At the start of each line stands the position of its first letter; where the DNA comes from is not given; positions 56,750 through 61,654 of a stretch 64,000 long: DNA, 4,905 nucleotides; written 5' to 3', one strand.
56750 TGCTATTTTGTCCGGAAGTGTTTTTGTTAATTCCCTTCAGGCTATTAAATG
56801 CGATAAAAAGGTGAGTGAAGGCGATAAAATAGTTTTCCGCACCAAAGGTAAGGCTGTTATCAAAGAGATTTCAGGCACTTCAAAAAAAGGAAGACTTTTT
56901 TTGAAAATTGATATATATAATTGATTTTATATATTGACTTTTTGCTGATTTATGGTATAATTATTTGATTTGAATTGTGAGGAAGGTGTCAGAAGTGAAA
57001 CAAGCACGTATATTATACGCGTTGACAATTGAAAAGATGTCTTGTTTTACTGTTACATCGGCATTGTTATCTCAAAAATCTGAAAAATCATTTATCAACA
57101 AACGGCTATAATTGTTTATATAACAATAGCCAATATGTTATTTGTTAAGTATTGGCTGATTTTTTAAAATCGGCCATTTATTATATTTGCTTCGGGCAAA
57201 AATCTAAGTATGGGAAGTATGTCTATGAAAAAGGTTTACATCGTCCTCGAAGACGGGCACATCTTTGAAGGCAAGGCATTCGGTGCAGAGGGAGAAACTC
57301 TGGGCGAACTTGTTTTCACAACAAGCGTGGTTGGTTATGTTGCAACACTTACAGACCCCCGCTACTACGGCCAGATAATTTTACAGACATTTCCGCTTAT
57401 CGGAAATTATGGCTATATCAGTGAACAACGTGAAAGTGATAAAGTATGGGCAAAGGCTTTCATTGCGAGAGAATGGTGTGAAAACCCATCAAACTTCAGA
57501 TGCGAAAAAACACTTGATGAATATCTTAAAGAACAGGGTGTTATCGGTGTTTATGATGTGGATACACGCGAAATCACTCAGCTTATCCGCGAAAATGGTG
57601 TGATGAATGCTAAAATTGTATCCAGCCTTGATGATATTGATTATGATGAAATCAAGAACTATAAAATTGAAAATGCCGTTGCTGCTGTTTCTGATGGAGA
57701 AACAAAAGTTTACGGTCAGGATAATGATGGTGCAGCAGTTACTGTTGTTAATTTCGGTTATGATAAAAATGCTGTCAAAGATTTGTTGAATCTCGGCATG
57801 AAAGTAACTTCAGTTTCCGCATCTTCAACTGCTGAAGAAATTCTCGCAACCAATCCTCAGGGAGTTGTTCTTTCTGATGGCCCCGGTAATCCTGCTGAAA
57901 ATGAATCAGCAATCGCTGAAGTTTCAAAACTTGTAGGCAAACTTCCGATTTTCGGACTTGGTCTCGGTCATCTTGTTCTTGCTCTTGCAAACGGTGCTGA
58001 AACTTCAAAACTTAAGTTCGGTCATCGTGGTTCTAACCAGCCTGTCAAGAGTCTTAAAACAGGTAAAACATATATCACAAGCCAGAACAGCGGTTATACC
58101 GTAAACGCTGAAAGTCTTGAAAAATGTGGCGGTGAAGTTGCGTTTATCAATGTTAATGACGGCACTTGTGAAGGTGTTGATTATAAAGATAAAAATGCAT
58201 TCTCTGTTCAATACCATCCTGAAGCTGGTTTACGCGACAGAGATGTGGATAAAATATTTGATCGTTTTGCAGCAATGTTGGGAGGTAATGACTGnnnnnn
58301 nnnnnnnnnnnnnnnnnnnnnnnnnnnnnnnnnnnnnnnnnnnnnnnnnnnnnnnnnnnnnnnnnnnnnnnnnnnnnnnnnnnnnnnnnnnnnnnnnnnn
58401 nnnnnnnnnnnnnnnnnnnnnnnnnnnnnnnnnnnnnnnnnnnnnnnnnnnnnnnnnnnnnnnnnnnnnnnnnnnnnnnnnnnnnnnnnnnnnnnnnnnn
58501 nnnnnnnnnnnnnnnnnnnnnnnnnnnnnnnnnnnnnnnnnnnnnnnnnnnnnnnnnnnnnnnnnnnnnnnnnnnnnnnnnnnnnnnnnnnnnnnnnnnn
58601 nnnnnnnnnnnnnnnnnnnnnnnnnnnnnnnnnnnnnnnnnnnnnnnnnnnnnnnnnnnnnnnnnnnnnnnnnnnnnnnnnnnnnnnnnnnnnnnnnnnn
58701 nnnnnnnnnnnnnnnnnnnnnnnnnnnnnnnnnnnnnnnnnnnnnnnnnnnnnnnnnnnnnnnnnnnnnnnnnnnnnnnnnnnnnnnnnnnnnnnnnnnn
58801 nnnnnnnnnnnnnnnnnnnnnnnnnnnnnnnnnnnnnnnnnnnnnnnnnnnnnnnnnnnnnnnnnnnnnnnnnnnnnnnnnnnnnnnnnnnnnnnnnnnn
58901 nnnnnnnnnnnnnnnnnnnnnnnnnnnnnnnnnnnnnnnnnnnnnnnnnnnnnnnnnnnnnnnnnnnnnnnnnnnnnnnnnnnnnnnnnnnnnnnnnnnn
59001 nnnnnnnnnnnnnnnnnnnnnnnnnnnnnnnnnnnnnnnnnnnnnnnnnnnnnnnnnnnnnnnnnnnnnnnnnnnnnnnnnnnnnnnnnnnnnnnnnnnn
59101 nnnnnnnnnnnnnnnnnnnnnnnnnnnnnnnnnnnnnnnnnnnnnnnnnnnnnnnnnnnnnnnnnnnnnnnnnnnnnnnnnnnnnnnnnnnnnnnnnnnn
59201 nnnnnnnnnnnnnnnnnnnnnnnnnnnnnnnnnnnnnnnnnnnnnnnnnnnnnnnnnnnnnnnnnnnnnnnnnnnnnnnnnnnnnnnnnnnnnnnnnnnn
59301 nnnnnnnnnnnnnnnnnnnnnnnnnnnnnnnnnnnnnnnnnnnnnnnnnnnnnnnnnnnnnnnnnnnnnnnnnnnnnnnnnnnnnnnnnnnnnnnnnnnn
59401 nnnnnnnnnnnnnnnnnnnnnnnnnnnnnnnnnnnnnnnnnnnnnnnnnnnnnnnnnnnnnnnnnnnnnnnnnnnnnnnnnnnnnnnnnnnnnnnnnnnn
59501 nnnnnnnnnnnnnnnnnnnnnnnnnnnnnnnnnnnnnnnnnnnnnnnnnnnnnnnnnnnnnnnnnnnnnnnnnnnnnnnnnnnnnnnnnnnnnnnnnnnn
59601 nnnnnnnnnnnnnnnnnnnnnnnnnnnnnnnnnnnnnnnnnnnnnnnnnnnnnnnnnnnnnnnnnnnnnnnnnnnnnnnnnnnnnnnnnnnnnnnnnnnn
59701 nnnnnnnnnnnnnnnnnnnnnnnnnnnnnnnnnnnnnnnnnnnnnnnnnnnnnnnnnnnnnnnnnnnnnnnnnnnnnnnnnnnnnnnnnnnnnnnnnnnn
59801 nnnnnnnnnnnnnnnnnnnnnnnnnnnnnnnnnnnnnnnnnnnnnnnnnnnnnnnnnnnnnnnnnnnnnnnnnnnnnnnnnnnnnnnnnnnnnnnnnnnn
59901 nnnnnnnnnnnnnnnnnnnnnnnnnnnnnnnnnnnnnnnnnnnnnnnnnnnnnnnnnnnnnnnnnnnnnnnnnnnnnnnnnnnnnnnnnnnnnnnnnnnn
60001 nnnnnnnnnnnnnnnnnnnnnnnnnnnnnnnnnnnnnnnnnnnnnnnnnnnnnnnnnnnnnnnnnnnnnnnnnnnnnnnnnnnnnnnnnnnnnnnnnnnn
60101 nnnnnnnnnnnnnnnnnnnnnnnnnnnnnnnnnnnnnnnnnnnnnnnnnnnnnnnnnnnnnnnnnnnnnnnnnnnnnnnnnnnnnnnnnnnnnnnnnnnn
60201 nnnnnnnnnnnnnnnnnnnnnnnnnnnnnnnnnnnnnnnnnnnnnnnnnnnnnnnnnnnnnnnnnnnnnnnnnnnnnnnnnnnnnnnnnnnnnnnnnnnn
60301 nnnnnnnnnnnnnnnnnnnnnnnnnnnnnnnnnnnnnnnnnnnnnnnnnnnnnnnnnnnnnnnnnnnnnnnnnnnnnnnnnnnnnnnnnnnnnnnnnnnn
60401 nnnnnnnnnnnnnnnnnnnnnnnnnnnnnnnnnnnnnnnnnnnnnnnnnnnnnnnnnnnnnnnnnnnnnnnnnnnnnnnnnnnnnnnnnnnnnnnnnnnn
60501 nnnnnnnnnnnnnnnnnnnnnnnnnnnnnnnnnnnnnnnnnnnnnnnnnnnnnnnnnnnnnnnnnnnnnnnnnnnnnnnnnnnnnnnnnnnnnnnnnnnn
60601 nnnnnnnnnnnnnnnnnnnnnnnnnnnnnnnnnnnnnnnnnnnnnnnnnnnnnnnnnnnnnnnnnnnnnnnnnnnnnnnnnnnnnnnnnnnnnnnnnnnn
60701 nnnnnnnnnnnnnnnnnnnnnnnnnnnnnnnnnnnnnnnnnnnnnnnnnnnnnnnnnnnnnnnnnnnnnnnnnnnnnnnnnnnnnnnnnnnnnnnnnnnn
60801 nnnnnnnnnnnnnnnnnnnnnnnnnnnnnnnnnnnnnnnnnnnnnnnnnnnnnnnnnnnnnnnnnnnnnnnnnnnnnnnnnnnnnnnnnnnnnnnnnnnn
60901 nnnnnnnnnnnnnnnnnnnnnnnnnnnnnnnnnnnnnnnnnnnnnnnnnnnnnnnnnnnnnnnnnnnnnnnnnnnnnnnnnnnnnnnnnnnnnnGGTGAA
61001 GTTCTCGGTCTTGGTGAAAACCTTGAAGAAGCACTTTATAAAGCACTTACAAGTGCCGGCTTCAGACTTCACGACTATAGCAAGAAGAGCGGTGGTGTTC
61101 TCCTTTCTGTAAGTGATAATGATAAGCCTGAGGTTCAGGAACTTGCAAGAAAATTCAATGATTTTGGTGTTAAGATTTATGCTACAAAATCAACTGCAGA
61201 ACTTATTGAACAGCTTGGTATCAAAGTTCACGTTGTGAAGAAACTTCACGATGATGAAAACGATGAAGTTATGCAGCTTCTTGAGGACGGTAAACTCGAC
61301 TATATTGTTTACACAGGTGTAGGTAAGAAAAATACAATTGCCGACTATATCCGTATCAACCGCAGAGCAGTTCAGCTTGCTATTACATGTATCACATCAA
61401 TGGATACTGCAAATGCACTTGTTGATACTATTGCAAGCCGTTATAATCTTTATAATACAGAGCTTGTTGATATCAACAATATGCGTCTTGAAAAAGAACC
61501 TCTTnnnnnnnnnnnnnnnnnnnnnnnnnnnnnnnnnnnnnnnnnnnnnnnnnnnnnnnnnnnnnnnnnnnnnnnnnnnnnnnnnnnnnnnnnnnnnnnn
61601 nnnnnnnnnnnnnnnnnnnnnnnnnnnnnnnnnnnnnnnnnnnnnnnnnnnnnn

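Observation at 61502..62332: CarB is extended by a complete DapF-fold domain that has lost both catalytic cysteines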

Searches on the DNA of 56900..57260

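Call 41: search_rna_families(source=window, start=56900, end=57260, threshold=evalue, max_evalue=1)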
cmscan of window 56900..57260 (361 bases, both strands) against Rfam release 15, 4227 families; matches with E-value up to 1: 0.
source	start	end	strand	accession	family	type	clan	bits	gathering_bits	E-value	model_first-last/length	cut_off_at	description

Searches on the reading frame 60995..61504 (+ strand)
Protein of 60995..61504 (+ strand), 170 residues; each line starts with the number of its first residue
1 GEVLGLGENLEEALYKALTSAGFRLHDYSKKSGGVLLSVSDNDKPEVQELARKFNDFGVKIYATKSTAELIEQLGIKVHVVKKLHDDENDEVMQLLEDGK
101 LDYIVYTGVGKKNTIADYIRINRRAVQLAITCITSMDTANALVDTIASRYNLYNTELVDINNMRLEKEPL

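Call 61: search_solved_structures(query=window:60995-61504:+, show_alignments=2, max_evalue=0.00001)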
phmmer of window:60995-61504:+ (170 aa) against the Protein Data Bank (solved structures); distinct sequences matched with E-value up to 0.00001: 5.
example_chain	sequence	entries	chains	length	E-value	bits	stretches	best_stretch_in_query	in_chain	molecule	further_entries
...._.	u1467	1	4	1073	3.7e-11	46.2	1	1-137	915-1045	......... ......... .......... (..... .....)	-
1ce8_A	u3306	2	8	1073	3.7e-11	46.2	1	1-137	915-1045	PROTEIN (CARBAMOYL-PHOSPHATE SYNTHASE) | carbamoyl phosphate synthetase large chain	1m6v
1bxr_A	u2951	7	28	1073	3.7e-11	46.2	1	1-137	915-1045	CARBAMOYL-PHOSPHATE SYNTHASE | CARBAMOYL PHOSPHATE SYNTHETASE: LARGE SUBUNIT | CARBAMOYL PHOSPHATE SYNTHETASE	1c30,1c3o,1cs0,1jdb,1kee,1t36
6uel_A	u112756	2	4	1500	2.1e-06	30.8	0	1-146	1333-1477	Carbamoyl-phosphate synthase [ammonia], mitochondrial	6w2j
5dot_A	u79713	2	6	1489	2.1e-06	30.7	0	1-146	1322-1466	Carbamoyl-phosphate synthase [ammonia], mitochondrial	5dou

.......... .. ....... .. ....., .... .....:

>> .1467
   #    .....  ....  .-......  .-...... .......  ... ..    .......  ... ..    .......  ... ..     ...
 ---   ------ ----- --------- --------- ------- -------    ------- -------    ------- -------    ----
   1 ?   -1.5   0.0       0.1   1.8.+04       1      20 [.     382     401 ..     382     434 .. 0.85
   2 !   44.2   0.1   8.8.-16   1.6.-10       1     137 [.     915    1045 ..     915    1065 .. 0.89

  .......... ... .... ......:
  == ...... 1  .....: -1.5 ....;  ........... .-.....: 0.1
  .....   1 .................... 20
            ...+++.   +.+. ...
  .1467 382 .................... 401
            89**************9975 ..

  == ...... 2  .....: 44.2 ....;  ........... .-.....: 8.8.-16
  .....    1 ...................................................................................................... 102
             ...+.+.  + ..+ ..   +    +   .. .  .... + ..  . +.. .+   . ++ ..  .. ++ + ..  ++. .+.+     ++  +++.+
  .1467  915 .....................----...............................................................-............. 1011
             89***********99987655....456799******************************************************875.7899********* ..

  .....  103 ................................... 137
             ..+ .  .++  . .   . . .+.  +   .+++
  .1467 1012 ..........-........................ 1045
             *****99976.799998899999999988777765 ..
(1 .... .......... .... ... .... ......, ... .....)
